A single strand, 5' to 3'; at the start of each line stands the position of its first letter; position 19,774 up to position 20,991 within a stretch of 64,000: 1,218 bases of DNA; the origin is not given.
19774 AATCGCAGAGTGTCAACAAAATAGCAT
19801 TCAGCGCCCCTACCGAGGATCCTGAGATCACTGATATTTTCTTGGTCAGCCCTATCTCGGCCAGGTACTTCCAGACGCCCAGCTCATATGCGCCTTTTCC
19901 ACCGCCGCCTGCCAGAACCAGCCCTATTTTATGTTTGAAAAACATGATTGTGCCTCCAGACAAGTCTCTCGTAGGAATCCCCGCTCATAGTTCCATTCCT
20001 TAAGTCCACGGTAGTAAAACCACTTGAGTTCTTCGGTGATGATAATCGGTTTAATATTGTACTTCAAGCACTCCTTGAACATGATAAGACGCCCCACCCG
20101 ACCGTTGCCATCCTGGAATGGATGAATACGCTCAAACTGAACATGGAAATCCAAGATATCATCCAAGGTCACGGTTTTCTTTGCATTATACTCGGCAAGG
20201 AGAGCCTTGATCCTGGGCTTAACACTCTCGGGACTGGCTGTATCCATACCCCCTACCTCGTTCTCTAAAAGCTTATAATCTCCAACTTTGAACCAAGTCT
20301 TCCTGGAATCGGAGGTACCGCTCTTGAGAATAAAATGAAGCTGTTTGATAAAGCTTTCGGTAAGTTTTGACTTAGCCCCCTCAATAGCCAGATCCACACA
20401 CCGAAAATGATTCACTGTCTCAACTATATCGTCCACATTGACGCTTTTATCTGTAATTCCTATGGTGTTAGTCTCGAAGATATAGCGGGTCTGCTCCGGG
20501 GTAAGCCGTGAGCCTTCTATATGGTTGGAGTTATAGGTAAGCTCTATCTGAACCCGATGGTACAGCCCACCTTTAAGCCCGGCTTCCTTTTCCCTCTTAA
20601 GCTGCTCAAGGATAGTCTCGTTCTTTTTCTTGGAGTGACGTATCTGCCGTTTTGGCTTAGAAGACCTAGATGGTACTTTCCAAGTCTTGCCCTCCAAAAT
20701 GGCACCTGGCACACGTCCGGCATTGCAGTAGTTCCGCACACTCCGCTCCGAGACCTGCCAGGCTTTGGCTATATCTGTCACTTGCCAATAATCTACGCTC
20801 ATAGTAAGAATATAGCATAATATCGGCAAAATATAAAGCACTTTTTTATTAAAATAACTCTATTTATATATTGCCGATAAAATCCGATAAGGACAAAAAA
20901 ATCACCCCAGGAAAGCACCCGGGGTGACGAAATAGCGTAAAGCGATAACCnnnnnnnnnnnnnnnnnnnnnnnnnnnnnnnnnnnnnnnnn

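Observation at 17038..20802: Five-gene accessory islet between rlmE and dapA: HTH-Fic / patatin / DUF3990-like / C-terminal-HTH protein / LRAT-PLAAT-like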

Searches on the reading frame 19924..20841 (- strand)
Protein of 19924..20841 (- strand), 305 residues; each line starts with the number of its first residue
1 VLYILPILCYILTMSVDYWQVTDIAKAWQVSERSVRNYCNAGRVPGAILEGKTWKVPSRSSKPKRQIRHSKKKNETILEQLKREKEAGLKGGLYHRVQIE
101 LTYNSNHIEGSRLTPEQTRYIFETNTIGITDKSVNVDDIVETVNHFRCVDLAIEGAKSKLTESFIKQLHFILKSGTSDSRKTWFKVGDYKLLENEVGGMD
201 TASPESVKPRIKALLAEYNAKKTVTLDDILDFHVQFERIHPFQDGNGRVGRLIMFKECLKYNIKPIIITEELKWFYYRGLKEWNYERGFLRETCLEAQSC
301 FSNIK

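Call 3: search_protein_families(library=pfam, proteins=[window:19924-20841:-], max_evalue=0.01)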
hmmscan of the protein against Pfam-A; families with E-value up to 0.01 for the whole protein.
window:19924-20841:- (305 aa): 2 families
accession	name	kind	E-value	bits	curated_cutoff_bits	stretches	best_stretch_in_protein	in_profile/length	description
PF02661.23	Fic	-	3e-16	60.5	24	1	160-255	2-90/93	Fic/DOC family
PF12728.13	HTH_17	-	0.00041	21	27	1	21-58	4-40/51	Helix-turn-helix domain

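Call 4: search_protein_families(library=padloc, proteins=[window:19924-20841:-], max_evalue=0.01)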
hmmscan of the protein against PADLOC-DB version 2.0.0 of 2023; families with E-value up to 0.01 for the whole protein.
window:19924-20841:- (305 aa): 10 families
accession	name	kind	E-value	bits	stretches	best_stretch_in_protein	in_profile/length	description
PDLC04836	PDC-S04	-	4.5e-104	344.9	1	75-303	3-232/244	-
PDLC04837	PDC-S04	-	4.2e-58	194.4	1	74-284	4-209/234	-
PDLC04840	PDC-S04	-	5.3e-30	102.8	1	97-286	11-202/227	-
PDLC03963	SoFic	-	2.1e-19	68.1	1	104-255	63-209/361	-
PDLC04839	PDC-S04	-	4.5e-08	31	1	219-256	120-157/205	-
PDLC04841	PDC-S04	-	0.00011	19.9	1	214-260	184-233/292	-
PDLC04842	PDC-S04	-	0.00015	19.6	1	214-267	86-138/202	-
PDLC04966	PDC-S24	-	0.00026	18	1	238-254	316-332/497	-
PDLC04838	PDC-S04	-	0.00039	18.2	1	222-254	126-158/209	-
PDLC04133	mad1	-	0.0007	17.8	1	17-56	4-42/60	mads_1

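Call 42: search_protein_families(library=ncbifam, proteins=[window:19924-20802:-], max_evalue=0.01)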
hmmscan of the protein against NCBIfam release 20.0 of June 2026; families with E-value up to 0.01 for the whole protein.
window:19924-20802:- (292 aa): 3 families
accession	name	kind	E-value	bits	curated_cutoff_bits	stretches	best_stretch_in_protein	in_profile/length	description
NF046030.1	ProtAdlyltaseSoFic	equivalog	6.1e-07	28.7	550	1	190-241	151-207/361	protein adenylyltransferase Fic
TIGR02613.1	mob_myst_B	hypoth_equivalog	4.8e-05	23.3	124.4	1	144-240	46-136/186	mobile mystery protein B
NF046029.1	ProtAdlyltaseNmFic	equivalog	0.00061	19.6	230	1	202-254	72-123/177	protein adenylyltransferase Fic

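Call 56: find_related_loci(query=window:19924-20802:-, collection=metagenome_contigs, flank=6000)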
Query window:19924-20802:- (292 aa) in metagenome_contigs; peptide patterns used: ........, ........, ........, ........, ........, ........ (x = any residue, [..] = any of these).
600 stretches matched a pattern (row limit reached: there are more); 582 encode a relative of the query (tblastn E <= 1e-3); the best 80 are kept; 80 distinct loci.
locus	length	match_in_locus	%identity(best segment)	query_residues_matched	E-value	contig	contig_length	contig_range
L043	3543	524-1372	72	3-285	1e-144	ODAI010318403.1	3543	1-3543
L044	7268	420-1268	70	5-288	5e-140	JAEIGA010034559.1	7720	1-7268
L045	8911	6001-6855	71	3-288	1e-139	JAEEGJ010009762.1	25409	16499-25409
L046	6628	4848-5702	67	3-288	3e-135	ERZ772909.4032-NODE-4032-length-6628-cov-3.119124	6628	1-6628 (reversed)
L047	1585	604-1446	68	5-285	5e-144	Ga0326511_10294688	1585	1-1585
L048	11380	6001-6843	67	5-286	3e-130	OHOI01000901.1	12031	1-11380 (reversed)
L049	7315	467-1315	67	5-288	4e-130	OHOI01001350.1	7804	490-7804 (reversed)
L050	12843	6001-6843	68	5-286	4e-130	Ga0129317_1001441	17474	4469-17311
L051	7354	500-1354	66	3-288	4e-130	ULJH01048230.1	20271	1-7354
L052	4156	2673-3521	66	5-288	2e-131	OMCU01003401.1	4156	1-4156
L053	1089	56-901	66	3-285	4e-142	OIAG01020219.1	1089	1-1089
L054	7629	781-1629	67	5-288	9e-129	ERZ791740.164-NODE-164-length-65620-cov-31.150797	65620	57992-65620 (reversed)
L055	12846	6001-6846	65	3-285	6e-129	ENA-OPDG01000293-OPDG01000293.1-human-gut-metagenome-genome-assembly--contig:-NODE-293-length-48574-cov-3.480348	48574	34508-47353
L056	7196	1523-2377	66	3-288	8e-129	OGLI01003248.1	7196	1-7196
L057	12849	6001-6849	66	5-288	6e-129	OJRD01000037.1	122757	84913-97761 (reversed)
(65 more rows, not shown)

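Call 63: search_solved_structures(query=window:19924-20802:-, max_evalue=0.001, show_alignments=1)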
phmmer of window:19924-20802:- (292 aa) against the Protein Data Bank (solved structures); distinct sequences matched with E-value up to 0.001: 17.
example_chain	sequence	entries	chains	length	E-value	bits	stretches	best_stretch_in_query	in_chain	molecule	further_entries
4x2e_A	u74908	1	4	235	4e-31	111.4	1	61-264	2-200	Fic family protein putative filamentation induced by cAMP protein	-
4x2c_A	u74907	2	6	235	6.7e-30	107.4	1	61-264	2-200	Fic family protein putative filamentation induced by cAMP protein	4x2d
3cuc_A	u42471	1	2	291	6.6e-16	61.5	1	83-276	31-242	Protein of unknown function with a Fic domain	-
5jj6_A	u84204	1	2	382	4.6e-10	42.3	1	89-272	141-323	Adenosine monophosphate-protein transferase FICD homolog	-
5jj7_A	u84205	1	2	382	3.6e-09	39.4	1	89-272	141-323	Adenosine monophosphate-protein transferase FICD homolog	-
6i7g_A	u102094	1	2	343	1.7e-07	33.9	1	89-271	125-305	Adenosine monophosphate-protein transferase FICD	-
4u04_A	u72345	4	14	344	1.7e-07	33.9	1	89-271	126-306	Adenosine monophosphate-protein transferase FICD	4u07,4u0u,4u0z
6i7j_A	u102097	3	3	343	2.7e-07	33.2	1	89-271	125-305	Adenosine monophosphate-protein transferase FICD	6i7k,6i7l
6i7h_A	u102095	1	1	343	5.3e-07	32.2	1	89-271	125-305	Adenosine monophosphate-protein transferase FICD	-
6i7i_A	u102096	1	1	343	7.2e-07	31.8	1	89-271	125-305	Adenosine monophosphate-protein transferase FICD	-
9yz5_A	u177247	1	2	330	1.3e-06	31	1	89-271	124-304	Protein adenylyltransferase FICD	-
4u0s_A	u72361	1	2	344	1.4e-06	30.8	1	89-271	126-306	Adenosine monophosphate-protein transferase FICD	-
6zmd_B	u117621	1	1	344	5.8e-06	28.8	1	89-270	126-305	Protein adenylyltransferase FICD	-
7b7z_A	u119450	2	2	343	6.5e-06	28.7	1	89-271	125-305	Protein adenylyltransferase FICD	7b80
4rgl_A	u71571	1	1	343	4.2e-05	26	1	156-254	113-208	Filamentation induced by cAMP protein Fic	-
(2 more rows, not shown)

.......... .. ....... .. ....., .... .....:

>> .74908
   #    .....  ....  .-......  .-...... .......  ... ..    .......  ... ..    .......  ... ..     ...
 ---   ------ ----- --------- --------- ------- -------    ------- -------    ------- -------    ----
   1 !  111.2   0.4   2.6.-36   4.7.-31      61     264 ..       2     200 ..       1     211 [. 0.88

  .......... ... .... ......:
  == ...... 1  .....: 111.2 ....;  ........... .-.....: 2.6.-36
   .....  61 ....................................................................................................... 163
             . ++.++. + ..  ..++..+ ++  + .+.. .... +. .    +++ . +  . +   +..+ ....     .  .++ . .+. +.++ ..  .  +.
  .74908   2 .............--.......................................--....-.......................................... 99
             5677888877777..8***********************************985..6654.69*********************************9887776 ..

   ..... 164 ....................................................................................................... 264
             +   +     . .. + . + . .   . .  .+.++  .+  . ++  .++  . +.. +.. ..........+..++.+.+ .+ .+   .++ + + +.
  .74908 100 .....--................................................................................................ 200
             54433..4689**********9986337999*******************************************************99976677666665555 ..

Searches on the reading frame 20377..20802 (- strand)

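Call 61: search_protein_families(library=pfam, proteins=[window:20377-20802:-], max_evalue=10)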
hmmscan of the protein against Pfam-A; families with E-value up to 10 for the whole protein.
seq(142 aa): 3 families
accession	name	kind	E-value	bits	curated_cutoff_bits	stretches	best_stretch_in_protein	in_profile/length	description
PF12728.13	HTH_17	-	0.00015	22.4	27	1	8-45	4-40/51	Helix-turn-helix domain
PF06056.18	Terminase_5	-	0.08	13.3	20.3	1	6-28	14-36/58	Putative ATPase subunit of terminase (gpP-like)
PF13384.12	HTH_23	-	0.1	12.9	24.6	1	6-24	18-36/50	Homeodomain-like domain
